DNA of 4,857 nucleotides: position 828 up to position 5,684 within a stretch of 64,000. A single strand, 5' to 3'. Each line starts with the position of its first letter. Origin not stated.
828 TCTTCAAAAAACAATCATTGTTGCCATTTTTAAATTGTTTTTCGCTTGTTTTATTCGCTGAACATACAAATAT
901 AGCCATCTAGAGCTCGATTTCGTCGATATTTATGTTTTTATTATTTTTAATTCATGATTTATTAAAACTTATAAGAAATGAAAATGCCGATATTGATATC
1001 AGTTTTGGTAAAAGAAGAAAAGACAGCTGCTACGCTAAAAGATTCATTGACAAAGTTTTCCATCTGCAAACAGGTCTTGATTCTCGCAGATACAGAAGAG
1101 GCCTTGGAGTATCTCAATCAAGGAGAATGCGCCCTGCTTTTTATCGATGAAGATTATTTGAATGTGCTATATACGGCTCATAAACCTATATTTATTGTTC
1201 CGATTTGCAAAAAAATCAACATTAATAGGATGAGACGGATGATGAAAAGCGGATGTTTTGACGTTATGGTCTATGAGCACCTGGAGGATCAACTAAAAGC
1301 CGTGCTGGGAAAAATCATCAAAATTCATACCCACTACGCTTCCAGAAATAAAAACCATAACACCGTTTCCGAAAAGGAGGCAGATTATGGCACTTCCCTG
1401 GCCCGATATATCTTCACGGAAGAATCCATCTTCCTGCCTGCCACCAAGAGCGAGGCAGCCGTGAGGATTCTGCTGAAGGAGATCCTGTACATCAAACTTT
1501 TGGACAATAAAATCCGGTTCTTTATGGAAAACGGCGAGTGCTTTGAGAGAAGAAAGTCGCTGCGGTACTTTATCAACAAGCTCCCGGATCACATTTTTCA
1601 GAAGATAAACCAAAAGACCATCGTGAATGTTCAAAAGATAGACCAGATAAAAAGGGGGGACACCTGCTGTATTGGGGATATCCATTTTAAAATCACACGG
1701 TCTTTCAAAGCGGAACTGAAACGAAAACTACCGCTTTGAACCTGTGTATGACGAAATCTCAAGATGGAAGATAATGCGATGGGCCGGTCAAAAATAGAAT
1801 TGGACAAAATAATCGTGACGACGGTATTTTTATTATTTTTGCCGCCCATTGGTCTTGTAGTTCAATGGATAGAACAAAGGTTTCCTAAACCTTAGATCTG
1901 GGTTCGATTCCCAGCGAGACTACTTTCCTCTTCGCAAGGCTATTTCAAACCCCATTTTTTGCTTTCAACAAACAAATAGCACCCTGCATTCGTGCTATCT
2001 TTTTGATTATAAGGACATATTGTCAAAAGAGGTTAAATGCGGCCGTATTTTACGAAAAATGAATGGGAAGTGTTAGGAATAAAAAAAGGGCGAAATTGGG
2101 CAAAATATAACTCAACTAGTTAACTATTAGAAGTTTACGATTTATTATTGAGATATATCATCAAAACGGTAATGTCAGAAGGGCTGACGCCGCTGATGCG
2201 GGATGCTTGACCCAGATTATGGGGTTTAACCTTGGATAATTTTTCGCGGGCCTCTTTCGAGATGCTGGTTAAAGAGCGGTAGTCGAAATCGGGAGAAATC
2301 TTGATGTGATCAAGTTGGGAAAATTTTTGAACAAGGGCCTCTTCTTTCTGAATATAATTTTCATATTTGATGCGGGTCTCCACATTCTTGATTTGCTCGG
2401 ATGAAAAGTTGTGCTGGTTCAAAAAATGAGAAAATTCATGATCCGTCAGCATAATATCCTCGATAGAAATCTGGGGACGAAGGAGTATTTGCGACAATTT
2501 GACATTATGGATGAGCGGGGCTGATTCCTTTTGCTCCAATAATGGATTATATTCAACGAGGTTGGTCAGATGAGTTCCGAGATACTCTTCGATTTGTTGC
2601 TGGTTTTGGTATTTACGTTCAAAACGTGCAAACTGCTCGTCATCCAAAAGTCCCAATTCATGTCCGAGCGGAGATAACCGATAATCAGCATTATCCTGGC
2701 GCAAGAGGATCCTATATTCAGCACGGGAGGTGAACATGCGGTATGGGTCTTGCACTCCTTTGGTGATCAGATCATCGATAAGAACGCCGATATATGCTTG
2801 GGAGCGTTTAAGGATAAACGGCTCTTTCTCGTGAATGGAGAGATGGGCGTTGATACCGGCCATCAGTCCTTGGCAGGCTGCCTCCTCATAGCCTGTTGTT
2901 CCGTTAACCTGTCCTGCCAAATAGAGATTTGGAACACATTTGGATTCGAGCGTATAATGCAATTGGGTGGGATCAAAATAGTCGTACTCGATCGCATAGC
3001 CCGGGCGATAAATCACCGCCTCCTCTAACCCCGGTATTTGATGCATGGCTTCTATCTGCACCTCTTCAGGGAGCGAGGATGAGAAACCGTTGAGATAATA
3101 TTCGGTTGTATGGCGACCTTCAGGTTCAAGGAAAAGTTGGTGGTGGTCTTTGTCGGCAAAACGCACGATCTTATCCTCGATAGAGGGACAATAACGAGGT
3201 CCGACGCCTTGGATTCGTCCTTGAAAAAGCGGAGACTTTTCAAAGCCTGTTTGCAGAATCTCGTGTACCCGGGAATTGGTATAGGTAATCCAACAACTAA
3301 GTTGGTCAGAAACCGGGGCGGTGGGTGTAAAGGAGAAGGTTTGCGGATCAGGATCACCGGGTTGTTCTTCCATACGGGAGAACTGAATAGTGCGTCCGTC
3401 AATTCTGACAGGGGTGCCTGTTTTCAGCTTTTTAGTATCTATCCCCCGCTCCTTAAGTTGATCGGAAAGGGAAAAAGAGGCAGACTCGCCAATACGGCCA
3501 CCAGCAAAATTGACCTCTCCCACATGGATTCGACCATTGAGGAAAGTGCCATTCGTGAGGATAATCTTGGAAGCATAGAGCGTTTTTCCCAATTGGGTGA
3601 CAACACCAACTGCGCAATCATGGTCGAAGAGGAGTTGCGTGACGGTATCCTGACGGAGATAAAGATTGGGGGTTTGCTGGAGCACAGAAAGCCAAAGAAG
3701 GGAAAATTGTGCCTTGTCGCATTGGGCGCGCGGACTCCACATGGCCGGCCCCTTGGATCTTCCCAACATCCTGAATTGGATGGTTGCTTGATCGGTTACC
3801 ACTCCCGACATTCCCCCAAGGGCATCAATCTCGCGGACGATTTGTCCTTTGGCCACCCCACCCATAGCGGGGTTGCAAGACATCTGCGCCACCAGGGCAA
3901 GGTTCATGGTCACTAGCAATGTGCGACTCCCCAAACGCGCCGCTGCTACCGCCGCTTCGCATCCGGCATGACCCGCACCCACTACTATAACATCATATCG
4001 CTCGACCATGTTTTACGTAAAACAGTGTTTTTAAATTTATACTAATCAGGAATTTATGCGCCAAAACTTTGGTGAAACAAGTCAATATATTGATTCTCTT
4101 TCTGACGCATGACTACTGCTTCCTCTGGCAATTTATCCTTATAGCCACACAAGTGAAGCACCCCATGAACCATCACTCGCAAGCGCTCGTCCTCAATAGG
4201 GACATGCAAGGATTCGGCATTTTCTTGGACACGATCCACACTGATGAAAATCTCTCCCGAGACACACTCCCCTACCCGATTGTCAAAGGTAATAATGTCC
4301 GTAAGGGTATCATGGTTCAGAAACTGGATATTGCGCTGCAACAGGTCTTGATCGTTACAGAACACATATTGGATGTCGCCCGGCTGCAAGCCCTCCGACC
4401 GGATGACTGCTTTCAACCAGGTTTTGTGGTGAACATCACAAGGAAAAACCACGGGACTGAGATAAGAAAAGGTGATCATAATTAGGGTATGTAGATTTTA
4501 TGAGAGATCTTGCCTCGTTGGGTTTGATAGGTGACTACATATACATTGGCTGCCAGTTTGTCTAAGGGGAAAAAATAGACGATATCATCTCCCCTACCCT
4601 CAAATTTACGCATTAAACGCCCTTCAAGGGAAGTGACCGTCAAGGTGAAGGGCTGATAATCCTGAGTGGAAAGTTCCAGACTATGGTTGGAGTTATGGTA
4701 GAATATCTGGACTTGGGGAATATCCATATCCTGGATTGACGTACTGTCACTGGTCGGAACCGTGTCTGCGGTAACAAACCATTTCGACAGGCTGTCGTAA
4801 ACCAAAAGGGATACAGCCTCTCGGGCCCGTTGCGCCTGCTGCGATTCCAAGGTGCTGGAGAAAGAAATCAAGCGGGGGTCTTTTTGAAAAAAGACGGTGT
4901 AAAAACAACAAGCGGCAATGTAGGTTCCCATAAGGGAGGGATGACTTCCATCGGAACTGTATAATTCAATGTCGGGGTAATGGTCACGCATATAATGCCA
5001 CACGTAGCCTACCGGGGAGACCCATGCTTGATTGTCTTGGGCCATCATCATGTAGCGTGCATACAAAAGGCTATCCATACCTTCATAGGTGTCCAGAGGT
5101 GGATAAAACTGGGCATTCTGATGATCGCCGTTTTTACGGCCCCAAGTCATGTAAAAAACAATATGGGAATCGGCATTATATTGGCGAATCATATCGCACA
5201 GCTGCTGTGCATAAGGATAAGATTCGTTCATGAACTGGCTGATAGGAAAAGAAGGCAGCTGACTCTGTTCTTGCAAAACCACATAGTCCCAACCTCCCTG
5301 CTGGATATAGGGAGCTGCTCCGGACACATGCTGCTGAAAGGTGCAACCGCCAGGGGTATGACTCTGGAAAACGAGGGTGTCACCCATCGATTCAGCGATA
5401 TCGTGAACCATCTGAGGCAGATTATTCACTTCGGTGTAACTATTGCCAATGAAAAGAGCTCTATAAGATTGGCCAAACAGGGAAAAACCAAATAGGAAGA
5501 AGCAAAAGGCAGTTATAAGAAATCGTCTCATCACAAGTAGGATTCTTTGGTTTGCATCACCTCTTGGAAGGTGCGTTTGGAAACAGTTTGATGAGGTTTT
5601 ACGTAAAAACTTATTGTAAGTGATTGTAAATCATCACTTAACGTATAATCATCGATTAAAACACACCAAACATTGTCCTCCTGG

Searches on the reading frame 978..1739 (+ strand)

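Call 9: search_protein_families(library=pfam, proteins=[window:978-1739:+], max_evalue=0.001)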
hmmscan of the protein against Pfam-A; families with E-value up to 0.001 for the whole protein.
window:978-1739:+ (253 aa): 1 family
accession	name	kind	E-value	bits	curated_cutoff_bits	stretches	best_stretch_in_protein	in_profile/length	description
PF04397.21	LytTR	-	8.5e-10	39.2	22.6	1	162-250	4-96/98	LytTr DNA-binding domain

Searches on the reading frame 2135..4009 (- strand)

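Call 9: search_protein_families(library=pfam, proteins=[window:2135-4009:-], max_evalue=0.001)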
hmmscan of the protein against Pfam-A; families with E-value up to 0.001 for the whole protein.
window:2135-4009:- (624 aa): 8 families
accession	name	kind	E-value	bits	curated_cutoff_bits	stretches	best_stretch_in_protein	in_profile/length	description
PF01134.28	GIDA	-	2.4e-158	527.7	22.1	1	6-396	1-391/391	Glucose inhibited division protein A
PF13932.14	SAM_GIDA_C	-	8.6e-24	83.6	27.1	1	561-617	1-57/57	tRNA modifying enzyme MnmG/GidA C-terminal helical bundle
PF21680.2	GIDA_C_1st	-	3.6e-13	50.5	24.7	1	457-557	1-96/96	tRNA modifying enzyme MnmG/GidA C-terminal helical domain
PF12831.13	FAD_oxidored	-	1.4e-07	31.6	27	1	6-36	1-31/416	FAD dependent oxidoreductase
PF07992.20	Pyr_redox_2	-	7.2e-05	22.8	26.1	1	5-54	1-51/291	Pyridine nucleotide-disulphide oxidoreductase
PF03486.20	HI0933_like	-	0.00039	20.4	50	0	6-36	2-32/244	HI0933-like protein Rossmann domain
PF00890.30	FAD_binding_2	-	0.00056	19.6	20.4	1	6-34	1-29/414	FAD binding domain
PF00070.33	Pyr_redox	-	0.00084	20.2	22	0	7-40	2-35/82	Pyridine nucleotide-disulphide oxidoreductase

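Call 33: search_protein_families(library=pfam, proteins=[L024:5434-5955:-], max_evalue=0.01)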
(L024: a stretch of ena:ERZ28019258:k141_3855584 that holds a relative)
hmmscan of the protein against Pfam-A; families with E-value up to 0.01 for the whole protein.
L024:5434-5955:- (173 aa): 0 families

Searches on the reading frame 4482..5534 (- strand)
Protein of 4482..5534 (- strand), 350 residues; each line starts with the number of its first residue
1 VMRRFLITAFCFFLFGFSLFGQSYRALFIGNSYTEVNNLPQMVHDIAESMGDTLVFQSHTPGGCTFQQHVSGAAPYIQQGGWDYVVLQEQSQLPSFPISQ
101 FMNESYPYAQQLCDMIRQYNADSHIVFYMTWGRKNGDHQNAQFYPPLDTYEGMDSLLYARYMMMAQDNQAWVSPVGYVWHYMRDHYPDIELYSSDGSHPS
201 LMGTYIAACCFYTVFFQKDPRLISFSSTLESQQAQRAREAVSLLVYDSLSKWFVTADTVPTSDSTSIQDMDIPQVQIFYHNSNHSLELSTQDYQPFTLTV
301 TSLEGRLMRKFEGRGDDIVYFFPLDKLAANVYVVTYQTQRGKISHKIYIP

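Call 9: search_protein_families(library=pfam, proteins=[window:4482-5534:-], max_evalue=0.001)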
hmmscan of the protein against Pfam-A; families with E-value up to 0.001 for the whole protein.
window:4482-5534:- (350 aa): 1 family
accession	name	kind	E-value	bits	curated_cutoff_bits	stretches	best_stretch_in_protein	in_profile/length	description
PF16227.11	DUF4886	-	1.4e-15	57.4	26.7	1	77-241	78-239/242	Domain of unknown function (DUF4886)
